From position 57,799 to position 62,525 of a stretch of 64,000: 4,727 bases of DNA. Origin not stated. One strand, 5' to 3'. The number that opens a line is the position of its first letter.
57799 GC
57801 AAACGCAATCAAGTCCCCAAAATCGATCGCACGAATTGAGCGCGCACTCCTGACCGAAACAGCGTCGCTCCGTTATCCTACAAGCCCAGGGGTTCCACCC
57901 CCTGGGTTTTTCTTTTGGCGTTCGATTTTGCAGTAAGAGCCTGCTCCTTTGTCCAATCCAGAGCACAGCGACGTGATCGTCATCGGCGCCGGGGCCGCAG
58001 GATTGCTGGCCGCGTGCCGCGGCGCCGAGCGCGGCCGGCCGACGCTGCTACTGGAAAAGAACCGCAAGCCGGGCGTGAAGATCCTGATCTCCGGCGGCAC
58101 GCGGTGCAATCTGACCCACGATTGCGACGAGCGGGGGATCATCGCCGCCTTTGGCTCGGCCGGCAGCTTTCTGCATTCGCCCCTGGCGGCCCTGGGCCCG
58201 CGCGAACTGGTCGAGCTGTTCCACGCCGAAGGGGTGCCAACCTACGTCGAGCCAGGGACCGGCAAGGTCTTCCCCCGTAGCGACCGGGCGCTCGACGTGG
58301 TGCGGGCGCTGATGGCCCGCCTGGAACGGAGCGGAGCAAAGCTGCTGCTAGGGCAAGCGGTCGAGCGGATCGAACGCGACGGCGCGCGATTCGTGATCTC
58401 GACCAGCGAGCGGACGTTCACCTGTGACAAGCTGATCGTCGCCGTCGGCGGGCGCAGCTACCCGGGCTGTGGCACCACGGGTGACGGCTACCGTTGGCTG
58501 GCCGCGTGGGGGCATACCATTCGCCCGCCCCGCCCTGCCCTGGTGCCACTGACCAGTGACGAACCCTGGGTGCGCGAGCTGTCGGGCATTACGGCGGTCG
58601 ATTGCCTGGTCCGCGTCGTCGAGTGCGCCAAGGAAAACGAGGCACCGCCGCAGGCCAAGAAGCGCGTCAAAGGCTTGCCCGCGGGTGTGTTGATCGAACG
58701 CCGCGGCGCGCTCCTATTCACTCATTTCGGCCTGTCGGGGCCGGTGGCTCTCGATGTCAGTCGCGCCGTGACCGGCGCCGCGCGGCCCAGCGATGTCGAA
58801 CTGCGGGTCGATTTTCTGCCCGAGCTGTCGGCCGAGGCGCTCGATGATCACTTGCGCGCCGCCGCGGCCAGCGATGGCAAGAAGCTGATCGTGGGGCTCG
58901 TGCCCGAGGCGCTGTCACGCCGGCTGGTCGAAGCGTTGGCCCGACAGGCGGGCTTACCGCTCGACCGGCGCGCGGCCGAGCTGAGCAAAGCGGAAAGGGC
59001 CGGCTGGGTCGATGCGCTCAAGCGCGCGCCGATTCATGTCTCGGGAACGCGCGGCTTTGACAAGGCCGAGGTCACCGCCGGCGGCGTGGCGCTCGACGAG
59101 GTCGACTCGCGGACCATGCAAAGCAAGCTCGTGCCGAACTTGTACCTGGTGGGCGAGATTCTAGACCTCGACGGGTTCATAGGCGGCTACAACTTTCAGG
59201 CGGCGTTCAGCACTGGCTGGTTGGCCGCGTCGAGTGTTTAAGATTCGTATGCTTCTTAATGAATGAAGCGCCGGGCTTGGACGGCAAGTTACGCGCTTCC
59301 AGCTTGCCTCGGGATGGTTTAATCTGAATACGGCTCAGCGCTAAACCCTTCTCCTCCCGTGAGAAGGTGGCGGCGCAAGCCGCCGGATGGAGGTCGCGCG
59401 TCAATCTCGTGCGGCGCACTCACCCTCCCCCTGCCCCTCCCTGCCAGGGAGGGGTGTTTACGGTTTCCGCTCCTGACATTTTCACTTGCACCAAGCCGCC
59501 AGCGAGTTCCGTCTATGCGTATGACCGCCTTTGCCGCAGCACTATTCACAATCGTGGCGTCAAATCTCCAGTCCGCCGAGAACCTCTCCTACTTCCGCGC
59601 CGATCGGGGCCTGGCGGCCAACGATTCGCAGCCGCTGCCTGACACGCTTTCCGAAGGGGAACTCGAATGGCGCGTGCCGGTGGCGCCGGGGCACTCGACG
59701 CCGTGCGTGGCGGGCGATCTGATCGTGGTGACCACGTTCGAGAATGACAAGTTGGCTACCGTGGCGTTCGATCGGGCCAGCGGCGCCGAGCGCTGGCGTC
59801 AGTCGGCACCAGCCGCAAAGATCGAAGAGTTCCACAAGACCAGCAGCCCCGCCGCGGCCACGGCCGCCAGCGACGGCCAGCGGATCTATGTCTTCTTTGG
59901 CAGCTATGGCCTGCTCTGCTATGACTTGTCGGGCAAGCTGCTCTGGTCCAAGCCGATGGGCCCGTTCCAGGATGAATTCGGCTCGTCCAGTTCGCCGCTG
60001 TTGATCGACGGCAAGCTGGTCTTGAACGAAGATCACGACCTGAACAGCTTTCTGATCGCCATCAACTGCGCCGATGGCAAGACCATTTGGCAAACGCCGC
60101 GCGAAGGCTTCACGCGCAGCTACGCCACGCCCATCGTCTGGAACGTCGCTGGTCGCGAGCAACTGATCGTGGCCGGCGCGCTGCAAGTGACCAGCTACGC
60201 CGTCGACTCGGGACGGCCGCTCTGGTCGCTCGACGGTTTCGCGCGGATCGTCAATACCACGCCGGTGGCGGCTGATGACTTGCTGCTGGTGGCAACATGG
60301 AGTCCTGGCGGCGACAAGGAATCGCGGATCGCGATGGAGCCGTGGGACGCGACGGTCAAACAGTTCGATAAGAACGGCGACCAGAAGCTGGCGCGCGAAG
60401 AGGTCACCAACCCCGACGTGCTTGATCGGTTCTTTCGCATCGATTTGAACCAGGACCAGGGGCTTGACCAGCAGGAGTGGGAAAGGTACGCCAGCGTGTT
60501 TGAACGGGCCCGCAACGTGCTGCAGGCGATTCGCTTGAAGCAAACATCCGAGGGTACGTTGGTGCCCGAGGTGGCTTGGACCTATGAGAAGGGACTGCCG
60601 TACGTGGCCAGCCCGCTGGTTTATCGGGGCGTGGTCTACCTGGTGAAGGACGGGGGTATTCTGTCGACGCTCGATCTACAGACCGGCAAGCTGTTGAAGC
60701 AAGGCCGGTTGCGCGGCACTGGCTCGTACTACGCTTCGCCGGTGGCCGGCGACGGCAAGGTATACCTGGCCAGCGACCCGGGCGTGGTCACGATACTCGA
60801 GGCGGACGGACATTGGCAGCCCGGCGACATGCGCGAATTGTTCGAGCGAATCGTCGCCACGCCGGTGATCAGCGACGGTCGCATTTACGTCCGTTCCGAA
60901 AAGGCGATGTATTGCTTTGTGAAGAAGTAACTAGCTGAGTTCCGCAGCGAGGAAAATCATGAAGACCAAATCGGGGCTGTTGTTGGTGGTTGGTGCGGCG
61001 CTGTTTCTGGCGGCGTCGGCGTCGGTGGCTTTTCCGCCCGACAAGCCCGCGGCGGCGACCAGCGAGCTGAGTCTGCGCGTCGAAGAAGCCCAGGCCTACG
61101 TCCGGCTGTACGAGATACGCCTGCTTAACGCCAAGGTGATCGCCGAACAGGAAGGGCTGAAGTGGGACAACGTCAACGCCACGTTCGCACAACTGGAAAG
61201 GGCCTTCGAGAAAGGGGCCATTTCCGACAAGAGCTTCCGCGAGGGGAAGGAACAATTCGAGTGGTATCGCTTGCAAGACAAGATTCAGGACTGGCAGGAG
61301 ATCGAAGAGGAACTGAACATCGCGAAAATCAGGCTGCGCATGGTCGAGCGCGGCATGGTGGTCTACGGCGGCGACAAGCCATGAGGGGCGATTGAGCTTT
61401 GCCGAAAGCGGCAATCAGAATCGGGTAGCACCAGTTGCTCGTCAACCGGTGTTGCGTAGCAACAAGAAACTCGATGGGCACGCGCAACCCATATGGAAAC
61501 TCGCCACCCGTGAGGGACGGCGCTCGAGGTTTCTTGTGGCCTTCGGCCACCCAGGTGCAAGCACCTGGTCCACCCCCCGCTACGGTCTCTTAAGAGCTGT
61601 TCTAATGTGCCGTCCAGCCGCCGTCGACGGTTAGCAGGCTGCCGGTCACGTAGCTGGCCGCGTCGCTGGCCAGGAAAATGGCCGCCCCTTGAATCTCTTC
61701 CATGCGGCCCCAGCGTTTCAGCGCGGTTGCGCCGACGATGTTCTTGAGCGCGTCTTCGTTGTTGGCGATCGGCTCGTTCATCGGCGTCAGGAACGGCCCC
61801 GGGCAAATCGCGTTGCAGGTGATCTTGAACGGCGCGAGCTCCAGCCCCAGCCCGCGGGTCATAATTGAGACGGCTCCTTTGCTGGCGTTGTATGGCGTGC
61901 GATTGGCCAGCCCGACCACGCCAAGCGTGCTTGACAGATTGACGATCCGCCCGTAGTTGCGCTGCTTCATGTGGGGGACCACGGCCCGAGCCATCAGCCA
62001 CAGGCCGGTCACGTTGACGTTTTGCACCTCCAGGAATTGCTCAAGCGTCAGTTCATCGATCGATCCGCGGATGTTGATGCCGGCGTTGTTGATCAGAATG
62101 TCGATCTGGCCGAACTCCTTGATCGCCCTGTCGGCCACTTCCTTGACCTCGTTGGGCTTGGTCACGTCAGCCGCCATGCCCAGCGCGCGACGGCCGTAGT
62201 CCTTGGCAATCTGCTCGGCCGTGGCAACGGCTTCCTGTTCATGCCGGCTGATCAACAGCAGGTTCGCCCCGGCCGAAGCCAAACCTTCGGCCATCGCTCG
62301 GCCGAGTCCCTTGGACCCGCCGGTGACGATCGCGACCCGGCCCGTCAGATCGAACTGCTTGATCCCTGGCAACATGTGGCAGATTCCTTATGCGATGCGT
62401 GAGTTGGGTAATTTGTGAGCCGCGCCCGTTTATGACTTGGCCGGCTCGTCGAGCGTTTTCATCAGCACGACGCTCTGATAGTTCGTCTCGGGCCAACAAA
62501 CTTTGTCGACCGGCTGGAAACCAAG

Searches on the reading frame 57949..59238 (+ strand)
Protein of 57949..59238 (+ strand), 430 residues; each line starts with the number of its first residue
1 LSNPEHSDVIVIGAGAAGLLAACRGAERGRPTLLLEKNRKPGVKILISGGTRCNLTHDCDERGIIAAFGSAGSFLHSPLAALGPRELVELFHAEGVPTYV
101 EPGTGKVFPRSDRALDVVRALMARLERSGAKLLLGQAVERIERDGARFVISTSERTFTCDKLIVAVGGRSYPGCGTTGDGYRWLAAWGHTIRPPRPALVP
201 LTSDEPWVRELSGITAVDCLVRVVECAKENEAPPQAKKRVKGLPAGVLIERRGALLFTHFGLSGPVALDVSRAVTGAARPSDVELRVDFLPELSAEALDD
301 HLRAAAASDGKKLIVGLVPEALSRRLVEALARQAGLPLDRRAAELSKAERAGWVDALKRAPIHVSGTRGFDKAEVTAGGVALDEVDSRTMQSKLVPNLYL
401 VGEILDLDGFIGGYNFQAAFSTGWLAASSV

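Call 5: search_protein_families(library=pfam, proteins=[window:57949-59238:+], max_evalue=0.01)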
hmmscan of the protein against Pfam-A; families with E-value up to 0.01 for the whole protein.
window:57949-59238:+ (430 aa): 12 families
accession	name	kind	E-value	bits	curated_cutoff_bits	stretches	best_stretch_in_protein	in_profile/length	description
PF03486.20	HI0933_like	-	4.7e-75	252.6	50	1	8-428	2-243/244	HI0933-like protein Rossmann domain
PF22780.1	HI0933_like_1st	-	1.4e-30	106.8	27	1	195-375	1-165/165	HI0933-like protein barrel and H2TH domain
PF00890.30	FAD_binding_2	-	2.6e-11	43.8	20.4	1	8-53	1-46/414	FAD binding domain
PF01266.30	DAO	-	2.8e-11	44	27.9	2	8-42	1-35/353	FAD dependent oxidoreductase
PF07992.20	Pyr_redox_2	-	2.4e-10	40.8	26.1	2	90-170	28-111/291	Pyridine nucleotide-disulphide oxidoreductase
PF01134.28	GIDA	-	3.1e-08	33.5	22.1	1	8-167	1-149/391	Glucose inhibited division protein A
PF13738.12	Pyr_redox_3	-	1e-07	32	30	1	134-172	100-138/305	Pyridine nucleotide-disulphide oxidoreductase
PF12831.13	FAD_oxidored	-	5.5e-06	26.4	27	1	8-145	1-118/416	FAD dependent oxidoreductase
PF13450.12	NAD_binding_8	-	8.3e-06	26.4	21.9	1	11-43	1-33/68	NAD(P)-binding Rossmann-like domain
PF01593.30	Amino_oxidase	-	0.00011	22.1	19.8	1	117-167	206-255/443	Flavin containing amine oxidoreductase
PF01494.25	FAD_binding_3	-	0.002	17.9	22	1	7-170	2-161/349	FAD binding domain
PF00070.33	Pyr_redox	-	0.0077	17.2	22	0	107-146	27-71/82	Pyridine nucleotide-disulphide oxidoreductase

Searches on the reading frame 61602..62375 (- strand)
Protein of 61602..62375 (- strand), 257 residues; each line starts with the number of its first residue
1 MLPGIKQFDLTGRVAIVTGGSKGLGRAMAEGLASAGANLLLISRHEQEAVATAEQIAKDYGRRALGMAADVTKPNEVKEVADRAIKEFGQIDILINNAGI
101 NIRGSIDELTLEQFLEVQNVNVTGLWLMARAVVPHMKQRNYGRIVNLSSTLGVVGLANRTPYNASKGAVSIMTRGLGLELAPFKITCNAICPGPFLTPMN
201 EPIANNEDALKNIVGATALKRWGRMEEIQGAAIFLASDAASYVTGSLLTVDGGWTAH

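Call 6: search_protein_families(library=pfam, proteins=[window:61602-62375:-], max_evalue=0.001)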
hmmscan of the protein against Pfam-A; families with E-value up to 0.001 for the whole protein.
window:61602-62375:- (257 aa): 4 families
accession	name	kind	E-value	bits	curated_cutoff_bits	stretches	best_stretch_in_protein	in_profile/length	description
PF13561.12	adh_short_C2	-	5e-67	226.3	27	1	22-255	6-236/236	Enoyl-(Acyl carrier protein) reductase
PF00106.31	adh_short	-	1.1e-60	204.9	26.6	1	13-207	1-194/195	short chain dehydrogenase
PF08659.16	KR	-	9.6e-19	68.4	22.6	1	16-165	4-152/180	KR domain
PF23441.1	SDR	-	3.4e-05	23.8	27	1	14-253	9-254/258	SDR-like rossmann domain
